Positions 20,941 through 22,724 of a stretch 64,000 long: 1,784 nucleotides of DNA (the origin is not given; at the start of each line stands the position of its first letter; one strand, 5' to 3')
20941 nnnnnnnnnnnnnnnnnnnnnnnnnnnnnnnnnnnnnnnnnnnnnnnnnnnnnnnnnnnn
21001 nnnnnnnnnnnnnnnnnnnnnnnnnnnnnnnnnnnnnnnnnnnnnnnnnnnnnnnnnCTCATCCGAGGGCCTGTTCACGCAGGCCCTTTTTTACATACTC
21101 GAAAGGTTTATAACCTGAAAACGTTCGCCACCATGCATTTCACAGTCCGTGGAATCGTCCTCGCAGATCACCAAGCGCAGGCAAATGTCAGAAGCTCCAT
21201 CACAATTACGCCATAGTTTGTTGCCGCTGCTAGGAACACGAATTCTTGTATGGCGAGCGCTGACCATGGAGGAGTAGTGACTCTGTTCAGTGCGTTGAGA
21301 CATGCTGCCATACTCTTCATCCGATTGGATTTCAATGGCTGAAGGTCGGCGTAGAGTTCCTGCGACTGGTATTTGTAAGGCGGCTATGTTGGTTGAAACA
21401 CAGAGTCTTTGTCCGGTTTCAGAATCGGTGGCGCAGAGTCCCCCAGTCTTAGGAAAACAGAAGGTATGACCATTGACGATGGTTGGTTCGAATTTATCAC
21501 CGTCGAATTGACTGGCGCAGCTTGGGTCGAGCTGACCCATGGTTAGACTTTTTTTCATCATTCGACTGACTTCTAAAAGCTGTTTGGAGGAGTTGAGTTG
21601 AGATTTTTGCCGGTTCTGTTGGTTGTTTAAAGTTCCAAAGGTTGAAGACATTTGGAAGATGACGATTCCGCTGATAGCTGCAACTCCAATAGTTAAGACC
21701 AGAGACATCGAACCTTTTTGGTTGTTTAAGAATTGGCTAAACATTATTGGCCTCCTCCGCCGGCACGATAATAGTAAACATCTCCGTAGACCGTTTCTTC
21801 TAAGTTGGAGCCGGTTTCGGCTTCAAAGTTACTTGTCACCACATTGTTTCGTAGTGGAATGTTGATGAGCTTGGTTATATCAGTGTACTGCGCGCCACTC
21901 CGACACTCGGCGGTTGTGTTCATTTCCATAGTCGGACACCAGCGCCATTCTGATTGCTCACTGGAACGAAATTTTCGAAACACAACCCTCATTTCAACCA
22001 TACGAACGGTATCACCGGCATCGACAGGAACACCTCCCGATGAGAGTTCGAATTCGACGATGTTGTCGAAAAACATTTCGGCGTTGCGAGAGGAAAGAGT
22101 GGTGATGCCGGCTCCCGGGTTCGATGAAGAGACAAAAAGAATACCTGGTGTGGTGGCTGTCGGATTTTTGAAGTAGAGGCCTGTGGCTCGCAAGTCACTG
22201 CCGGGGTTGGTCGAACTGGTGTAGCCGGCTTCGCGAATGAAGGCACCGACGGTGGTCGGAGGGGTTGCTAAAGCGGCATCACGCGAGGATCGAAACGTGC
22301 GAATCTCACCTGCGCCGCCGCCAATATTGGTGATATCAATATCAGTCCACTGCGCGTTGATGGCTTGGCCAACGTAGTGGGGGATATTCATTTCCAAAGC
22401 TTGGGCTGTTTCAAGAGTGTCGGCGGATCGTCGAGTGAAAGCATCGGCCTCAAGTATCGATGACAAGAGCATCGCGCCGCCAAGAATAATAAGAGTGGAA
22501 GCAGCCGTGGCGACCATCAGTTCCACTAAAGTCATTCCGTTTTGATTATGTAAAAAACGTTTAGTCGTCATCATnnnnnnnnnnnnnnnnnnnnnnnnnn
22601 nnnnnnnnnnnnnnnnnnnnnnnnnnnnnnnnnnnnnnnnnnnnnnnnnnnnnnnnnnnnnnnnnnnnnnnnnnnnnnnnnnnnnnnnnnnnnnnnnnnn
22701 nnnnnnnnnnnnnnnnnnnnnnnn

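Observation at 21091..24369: Stand-alone, translationally coupled trio of pilin-like genes led by a 590-aa pilin-like protein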

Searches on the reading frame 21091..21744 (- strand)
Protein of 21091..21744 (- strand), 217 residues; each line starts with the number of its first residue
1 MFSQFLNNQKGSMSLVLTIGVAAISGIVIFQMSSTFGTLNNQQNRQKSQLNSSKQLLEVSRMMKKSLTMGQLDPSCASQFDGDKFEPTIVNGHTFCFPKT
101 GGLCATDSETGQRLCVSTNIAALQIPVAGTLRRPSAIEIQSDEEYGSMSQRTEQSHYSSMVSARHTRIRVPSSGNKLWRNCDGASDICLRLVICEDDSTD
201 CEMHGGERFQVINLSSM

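Call 3: search_protein_families(library=pfam, proteins=[window:21091-21744:-], max_evalue=1)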
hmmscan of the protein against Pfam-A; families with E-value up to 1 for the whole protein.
window:21091-21744:- (217 aa): 4 families
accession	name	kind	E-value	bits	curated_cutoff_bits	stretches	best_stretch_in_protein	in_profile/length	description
PF06305.16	LapA_dom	-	0.042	14.2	28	1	5-58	10-60/64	Lipopolysaccharide assembly protein A domain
PF04799.18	Fzo_mitofusin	-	0.13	12.2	27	1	3-57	70-124/161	fzo-like conserved region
PF21284.3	C7_FIM2_N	-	0.15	12.1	27.1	1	177-188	12-23/24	Complement component C7, FIM2 N-terminal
PF13445.12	zf-RING_UBOX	-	0.18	12.3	25.2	1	74-96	2-21/39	RING-type zinc-finger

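Call 4: search_protein_families(library=ncbifam, proteins=[window:21091-21744:-], max_evalue=1)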
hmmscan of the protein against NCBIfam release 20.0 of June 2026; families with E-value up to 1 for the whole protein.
window:21091-21744:- (217 aa): 0 families

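Call 7: find_encoding_contigs(protein=window:21091-21744:-, flank=10000, max_places=6)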
Protein window:21091-21744:- (217 aa): 3 contigs read that carry it; 2 places shown.
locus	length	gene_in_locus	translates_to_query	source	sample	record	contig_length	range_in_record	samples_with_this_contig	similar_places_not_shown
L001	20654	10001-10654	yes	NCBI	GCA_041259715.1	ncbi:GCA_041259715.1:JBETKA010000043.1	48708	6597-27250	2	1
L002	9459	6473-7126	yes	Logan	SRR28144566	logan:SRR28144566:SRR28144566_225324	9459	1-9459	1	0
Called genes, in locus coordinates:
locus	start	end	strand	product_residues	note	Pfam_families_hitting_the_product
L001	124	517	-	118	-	-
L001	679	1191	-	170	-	-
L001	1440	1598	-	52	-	PF05532:CsbD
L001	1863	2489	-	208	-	-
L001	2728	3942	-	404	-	PF00270:DEAD, PF04851:ResIII, PF00271:Helicase_C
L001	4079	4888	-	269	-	PF07238:PilZ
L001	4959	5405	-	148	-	-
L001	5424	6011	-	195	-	PF13911:AhpC-TSA_2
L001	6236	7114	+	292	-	PF00781:DAGK_cat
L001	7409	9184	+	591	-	-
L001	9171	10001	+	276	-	-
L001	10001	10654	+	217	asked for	-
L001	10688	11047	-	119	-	-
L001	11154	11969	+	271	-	PF00126:HTH_1, PF03466:LysR_substrate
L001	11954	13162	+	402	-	-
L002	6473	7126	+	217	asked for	-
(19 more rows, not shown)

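Call 44: search_solved_structures(query=A7, max_evalue=10)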
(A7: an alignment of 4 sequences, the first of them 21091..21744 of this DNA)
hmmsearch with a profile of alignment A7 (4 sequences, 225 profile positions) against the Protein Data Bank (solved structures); distinct sequences matched with E-value up to 10: 1.
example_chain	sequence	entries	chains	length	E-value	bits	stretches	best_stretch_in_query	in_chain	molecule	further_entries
5l71_A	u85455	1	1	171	0.65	13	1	72-113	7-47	Phospholipid hydroperoxide glutathione peroxidase, mitochondrial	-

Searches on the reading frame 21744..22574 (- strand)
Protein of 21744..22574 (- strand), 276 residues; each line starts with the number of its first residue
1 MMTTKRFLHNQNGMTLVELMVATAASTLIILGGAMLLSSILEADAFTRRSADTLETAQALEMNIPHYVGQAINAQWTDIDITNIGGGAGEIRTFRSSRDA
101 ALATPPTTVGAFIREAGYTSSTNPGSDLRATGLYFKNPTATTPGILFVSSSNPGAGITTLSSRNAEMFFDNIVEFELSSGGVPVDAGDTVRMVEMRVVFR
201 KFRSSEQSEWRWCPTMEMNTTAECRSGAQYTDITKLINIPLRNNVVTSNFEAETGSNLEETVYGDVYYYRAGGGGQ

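Call 3: search_protein_families(library=pfam, proteins=[window:21744-22574:-], max_evalue=1)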
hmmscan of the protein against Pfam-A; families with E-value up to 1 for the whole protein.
window:21744-22574:- (276 aa): 2 families
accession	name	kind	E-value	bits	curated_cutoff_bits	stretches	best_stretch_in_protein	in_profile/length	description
PF07963.17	N_methyl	-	0.00023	21.1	21.2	1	9-32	2-25/27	Prokaryotic N-terminal methylation motif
PF15218.11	SPATA25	-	0.2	11.8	27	1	22-97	147-222/228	Spermatogenesis-associated protein 25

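Call 4: search_protein_families(library=ncbifam, proteins=[window:21744-22574:-], max_evalue=1)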
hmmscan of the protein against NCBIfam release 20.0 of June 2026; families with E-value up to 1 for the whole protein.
window:21744-22574:- (276 aa): 5 families
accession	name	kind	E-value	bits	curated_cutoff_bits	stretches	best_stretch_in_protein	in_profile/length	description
NF007848.0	PRK10557.1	equivalog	0.0015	17.9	120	1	6-54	5-52/192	prepilin peptidase-dependent protein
TIGR02532.1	IV_pilin_GFxxxE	domain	0.011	15.5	16.3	1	11-32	1-22/24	prepilin-type N-terminal cleavage/methylation domain-containing protein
NF038304.1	EPS_HpsC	equivalog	0.038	13.6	200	1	6-45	15-54/318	hormogonium polysaccharide secretion pseudopilin HpsC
NF007800.0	PRK10506.1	equivalog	0.087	12.6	158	0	6-33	3-30/163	prepilin peptidase-dependent protein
TIGR01711.1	gspJ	equivalog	0.11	12.4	64.85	1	13-56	2-45/192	type II secretion system minor pseudopilin GspJ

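Call 16: find_homologous_proteins(query=window:21744-22574:-)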
Query window:21744-22574:- (276 aa): 1 proteins with E <= 0.001 among 4820 candidates.
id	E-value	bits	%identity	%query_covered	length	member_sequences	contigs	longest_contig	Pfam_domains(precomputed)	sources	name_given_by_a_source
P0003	1.7e-164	564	92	100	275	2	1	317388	-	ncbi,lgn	-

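Call 43: search_solved_structures(query=A6, max_evalue=10)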
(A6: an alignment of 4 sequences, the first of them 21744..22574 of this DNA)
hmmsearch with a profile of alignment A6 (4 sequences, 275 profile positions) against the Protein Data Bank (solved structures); distinct sequences matched with E-value up to 10: 47.
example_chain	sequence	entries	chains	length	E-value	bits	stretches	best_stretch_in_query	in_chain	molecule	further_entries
7o0u_L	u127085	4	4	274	0.028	16.8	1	127-182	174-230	Photosynthetic reaction center L subunit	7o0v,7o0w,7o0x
3wmm_L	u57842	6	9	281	0.07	15.5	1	127-177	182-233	Photosynthetic reaction center L subunit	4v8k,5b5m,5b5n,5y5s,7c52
3mx1_A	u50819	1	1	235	0.079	15.4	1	48-89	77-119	Eco29kIR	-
1eys_L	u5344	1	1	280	0.088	15.2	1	127-177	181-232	PHOTOSYNTHETIC REACTION CENTER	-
1k6n_L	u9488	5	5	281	0.096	15.1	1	126-182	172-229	PHOTOSYNTHETIC REACTION CENTER L SUBUNIT | Reaction center protein L chain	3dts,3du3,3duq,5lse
7vrj_L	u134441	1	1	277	0.098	15.1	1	127-177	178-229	Photosynthetic reaction center L subunit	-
8wdu_L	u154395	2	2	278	0.098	15.1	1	127-177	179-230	Reaction center protein L chain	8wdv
3du2_L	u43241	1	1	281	0.12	14.8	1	126-182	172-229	Reaction center protein L chain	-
9egp_A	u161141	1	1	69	0.14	14.6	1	6-46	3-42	Geopilin domain 1 protein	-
7xxf_L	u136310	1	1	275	0.17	14.3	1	127-182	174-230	Reaction center protein L chain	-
1jh0_L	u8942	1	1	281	0.19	14.1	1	126-182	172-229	Photosynthetic Reaction Center L subunit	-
3dtr_L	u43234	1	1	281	0.25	13.7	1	126-182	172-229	Reaction center protein L chain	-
1fnq_L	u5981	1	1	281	0.25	13.7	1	126-182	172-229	REACTION CENTER PROTEIN L CHAIN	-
3dsy_L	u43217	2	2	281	0.28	13.6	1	126-182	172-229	Reaction center protein L chain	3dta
2gmr_L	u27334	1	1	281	0.31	13.4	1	126-182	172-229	Photosynthetic Reaction center protein L chain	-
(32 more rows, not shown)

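Call 68: find_related_loci(query=A6, collection=metagenome_contigs, flank=10000)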
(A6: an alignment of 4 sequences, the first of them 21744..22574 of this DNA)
Query A6 (276 aa) in metagenome_contigs; peptide patterns used: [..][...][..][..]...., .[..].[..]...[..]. (x = any residue, [..] = any of these).
115 stretches matched a pattern, but none encodes a relative of the query by tblastn (E <= 1e-3).

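Call 75: find_homologous_proteins(query=A10, max_evalue=0.001)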
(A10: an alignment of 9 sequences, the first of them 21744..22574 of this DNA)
Query A10 (9 sequences) (276 aa, profile of the alignment): 8 proteins with E <= 0.001 among 8000 candidates.
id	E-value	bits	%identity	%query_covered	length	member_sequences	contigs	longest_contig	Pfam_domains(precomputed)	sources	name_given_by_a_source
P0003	7.1e-115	401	92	100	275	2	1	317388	-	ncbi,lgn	-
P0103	2.0e-77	278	27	95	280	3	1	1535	-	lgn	-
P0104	1.4e-62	229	23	95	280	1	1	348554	-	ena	-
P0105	1.2e-61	226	24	95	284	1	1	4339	-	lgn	-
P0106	2.9e-60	222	23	95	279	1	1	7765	-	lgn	-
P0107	1.5e-58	216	24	93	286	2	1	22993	PF07963.18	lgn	-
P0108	1.8e-58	216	24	92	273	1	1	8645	-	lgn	-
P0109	2.1e-57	212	28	59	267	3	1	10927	-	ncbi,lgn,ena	-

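Call 88: predict_structure(alignment_id=A12)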
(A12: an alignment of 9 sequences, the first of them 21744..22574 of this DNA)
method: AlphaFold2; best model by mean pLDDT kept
length: 276 residues; sequences in the alignment: 9
mean_pLDDT: 50.8   pTM: 0.50
mean pLDDT of the five models: 50.8, 46.8, 44.6, 44.3, 40.7
residues with pLDDT >= 90: 0; 70-90: 24; 50-70: 111; < 50: 141
segments of 3 or more residues with pLDDT < 50: 1-11, 36-45, 70-92, 101-105, 116-128, 151-164, 181-189, 203-228, 243-263, 272-276
pLDDT, mean of each block of 10 residues (from residue 1): 41 52 59 50 49 60 62 36 34 54 53 52 46 68 66 42 58 68 46 68 44 32 40 70 42 38 50 38
secondary structure, 60 per line:
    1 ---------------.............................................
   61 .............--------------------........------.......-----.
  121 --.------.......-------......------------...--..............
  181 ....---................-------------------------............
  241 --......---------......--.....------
elements in order: H16-73 E94-97 H98-101 E108-114 E130-136 E144-149 E167-184 E188-203 E229-240 E243-248 E258-263 E266-270
